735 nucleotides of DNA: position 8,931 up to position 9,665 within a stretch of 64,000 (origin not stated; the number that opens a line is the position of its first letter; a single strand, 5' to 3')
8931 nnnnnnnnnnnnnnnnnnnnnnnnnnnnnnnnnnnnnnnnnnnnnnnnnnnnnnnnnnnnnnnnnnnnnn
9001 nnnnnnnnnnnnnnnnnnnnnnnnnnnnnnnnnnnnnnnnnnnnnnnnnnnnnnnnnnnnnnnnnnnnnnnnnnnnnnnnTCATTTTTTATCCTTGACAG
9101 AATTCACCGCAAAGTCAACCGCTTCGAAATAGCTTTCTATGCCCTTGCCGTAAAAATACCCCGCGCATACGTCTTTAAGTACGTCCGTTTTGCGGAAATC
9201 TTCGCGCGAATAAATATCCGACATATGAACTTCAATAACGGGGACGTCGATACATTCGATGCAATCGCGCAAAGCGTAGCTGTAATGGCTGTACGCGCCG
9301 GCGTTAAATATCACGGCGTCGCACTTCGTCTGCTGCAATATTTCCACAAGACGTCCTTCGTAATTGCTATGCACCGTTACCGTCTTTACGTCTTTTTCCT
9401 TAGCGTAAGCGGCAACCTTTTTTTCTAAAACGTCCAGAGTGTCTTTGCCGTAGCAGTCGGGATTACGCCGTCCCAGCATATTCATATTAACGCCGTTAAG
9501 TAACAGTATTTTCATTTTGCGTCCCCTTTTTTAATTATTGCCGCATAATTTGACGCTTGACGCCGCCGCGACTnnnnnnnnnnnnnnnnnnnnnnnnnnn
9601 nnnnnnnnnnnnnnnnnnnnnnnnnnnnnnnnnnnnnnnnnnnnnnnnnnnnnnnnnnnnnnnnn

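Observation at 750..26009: Five G:C homopolymers of 8-11 nt, all attached to envelope-protein genes: a candidate contingency-locus set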

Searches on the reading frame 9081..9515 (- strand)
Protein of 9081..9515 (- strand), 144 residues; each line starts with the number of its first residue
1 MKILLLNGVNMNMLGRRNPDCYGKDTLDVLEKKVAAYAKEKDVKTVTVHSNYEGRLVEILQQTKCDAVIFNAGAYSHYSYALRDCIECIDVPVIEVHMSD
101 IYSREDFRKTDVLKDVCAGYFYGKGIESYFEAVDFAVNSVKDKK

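Call 33: search_protein_families(library=pfam, proteins=[window:9081-9515:-])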
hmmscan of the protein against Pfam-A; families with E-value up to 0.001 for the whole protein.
window:9081-9515:- (144 aa): 1 family
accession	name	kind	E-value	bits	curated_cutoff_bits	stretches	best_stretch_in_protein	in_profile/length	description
PF01220.24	DHquinase_II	-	5.7e-48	162.6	23.3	1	2-136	1-137/138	Dehydroquinase class II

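Call 46: find_encoding_contigs(protein=window:9081-9515:-, flank=10000, max_places=5)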
Protein window:9081-9515:- (144 aa): no gene with exactly this product is on record in the collection.

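Call 51: list_cluster_members(proteins=[window:9081-9515:-, window:8590-9084:-, window:7092-8030:+, window:602-787:+, window:19321-19701:-, window:21230-22234:-])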
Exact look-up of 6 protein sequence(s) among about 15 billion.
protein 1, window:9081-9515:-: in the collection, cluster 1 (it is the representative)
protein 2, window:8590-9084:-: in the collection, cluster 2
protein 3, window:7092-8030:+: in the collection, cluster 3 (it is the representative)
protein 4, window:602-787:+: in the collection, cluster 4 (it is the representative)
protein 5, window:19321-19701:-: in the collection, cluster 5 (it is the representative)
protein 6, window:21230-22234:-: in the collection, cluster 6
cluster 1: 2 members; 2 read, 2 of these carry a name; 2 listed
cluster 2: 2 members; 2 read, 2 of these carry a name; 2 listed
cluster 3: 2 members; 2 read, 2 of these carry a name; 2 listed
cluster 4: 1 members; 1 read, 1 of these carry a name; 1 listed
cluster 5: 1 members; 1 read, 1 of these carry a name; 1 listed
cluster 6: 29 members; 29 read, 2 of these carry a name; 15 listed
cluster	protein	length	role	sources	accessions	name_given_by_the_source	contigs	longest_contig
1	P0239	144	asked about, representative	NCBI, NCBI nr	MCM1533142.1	MAG: 3-dehydroquinate dehydratase [Corallococcus sp.] | 3-dehydroquinate dehydratase [Corallococcus sp.]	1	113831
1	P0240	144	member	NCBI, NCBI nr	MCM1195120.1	MAG: 3-dehydroquinate dehydratase [Firmicutes bacterium] | 3-dehydroquinate dehydratase [Bacillota bacterium]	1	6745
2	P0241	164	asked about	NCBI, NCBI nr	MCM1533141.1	MAG: hypothetical protein NC099_00640 [Corallococcus sp.] | hypothetical protein [Corallococcus sp.]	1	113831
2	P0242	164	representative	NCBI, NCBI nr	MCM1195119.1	MAG: shikimate kinase [Firmicutes bacterium] | shikimate kinase [Bacillota bacterium]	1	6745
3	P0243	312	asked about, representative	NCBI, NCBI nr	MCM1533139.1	MAG: hypothetical protein NC099_00630 [Corallococcus sp.] | hypothetical protein [Corallococcus sp.]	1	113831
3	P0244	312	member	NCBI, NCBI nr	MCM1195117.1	MAG: hypothetical protein NC332_04195 [Firmicutes bacterium] | hypothetical protein [Bacillota bacterium]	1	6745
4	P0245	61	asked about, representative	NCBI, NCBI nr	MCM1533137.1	MAG: hypothetical protein NC099_00620 [Corallococcus sp.] | hypothetical protein [Corallococcus sp.]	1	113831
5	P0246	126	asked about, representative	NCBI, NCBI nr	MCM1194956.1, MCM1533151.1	MAG: transcriptional repressor [Corallococcus sp.] | transcriptional repressor [Bacillota bacterium]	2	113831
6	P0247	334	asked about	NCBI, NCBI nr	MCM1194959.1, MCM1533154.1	MAG: DUF2804 domain-containing protein [Corallococcus sp.] | DUF2804 domain-containing protein [Bacillota bacterium]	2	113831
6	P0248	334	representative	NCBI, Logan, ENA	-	-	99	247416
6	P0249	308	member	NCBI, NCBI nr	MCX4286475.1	MAG: DUF2804 domain-containing protein [Clostridia bacterium] | DUF2804 domain-containing protein [Clostridia bacterium]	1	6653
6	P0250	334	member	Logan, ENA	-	-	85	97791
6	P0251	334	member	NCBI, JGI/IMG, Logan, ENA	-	-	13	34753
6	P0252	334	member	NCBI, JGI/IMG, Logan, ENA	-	-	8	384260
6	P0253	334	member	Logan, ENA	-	-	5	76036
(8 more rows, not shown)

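Call 52: find_encoding_contigs(protein=P0248, flank=10000, max_places=10)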
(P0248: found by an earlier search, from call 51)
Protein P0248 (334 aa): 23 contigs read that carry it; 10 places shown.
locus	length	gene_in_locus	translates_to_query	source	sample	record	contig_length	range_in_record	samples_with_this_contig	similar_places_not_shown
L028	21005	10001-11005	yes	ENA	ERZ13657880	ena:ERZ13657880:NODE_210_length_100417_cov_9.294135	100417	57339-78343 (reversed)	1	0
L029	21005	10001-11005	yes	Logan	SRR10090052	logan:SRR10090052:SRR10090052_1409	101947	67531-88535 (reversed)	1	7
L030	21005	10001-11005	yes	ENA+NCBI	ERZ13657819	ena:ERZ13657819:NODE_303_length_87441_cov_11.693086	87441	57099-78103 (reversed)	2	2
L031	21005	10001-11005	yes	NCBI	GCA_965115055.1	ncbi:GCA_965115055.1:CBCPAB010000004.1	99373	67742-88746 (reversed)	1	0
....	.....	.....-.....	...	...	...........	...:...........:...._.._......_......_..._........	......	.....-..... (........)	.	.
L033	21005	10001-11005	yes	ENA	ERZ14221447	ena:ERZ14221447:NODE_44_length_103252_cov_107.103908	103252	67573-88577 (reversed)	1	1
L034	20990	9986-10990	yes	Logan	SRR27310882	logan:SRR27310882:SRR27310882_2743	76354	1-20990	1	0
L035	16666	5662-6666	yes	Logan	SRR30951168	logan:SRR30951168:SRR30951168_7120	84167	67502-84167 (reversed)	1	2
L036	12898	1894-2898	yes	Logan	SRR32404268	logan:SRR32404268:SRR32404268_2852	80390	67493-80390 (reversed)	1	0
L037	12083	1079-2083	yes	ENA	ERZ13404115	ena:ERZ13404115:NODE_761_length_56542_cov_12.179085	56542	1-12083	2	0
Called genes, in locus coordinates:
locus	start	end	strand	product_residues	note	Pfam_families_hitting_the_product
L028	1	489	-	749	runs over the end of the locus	PF09479:Flg_new (faint)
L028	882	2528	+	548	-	PF00485:PRK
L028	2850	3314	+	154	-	-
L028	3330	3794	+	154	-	-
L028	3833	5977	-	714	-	PF09371:Tex_N, PF22706:Tex_central_region, PF16921:Tex_YqgF, PF14635:HHH_7, PF12836:HHH_3, PF17674:HHH_9, PF00575:S1, PF23459:S1_RRP5, +1 more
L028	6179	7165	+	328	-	-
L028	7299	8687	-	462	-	PF28494:GlyRS_ins_1 (weak), PF00587:tRNA-synt_2b, PF03129:HGTP_anticodon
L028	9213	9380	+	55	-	-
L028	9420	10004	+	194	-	PF01027:Bax1-I, PF12811:BaxI_1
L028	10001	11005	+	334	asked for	PF10974:DUF2804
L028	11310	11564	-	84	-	PF12116:SpoIIID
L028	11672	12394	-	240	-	PF01171:ATP_bind_3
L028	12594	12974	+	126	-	PF01475:FUR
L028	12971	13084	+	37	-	PF21349:RUBY_RBDX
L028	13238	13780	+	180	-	PF21349:RUBY_RBDX, PF02915:Rubrerythrin (weak)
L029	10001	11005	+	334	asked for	PF10974:DUF2804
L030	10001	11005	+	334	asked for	PF10974:DUF2804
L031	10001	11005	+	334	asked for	PF10974:DUF2804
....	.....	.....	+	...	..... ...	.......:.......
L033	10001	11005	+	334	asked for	PF10974:DUF2804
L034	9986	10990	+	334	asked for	PF10974:DUF2804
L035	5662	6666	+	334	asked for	PF10974:DUF2804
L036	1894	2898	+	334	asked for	PF10974:DUF2804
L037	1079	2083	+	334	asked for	PF10974:DUF2804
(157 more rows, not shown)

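Call 84: find_encoding_contigs(protein=P0250, flank=10000, max_places=10)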
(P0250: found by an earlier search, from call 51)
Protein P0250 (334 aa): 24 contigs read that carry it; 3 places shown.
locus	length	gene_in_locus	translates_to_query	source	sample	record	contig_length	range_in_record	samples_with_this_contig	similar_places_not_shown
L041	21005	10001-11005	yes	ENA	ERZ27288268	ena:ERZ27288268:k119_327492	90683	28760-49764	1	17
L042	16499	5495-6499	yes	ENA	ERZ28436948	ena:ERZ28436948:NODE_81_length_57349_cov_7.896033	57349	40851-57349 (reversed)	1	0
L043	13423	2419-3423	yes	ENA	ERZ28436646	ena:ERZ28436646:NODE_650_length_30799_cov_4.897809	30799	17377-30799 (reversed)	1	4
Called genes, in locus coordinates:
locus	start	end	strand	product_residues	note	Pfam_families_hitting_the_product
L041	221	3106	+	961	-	PF00005:ABC_tran, PF02463:SMC_N, PF13476:AAA_23 (weak), PF02687:FtsX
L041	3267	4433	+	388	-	PF14690:Zn_ribbon_ISL3, PF13542:HTH_Tnp_ISL3 (weak), PF01610:DDE_Tnp_ISL3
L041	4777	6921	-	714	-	PF09371:Tex_N, PF22706:Tex_central_region, PF14639:YqgF (weak), PF16921:Tex_YqgF, PF14635:HHH_7, PF12836:HHH_3, PF17674:HHH_9, PF00575:S1, +1 more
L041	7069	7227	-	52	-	-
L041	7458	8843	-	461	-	PF28494:GlyRS_ins_1 (weak), PF00587:tRNA-synt_2b, PF03129:HGTP_anticodon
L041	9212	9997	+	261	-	PF12811:BaxI_1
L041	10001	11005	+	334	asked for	PF10974:DUF2804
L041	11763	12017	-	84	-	PF12116:SpoIIID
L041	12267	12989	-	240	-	PF01171:ATP_bind_3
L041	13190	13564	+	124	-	PF01475:FUR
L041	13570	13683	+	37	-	PF21349:RUBY_RBDX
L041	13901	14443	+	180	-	PF21349:RUBY_RBDX, PF02915:Rubrerythrin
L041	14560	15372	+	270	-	PF01734:Patatin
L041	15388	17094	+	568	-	PF07523:Big_3 (faint), PF00753:Lactamase_B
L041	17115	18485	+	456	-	PF00753:Lactamase_B, PF23023:Anti-Pycsar_Apyc1 (weak)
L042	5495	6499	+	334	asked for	PF10974:DUF2804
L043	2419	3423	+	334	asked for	PF10974:DUF2804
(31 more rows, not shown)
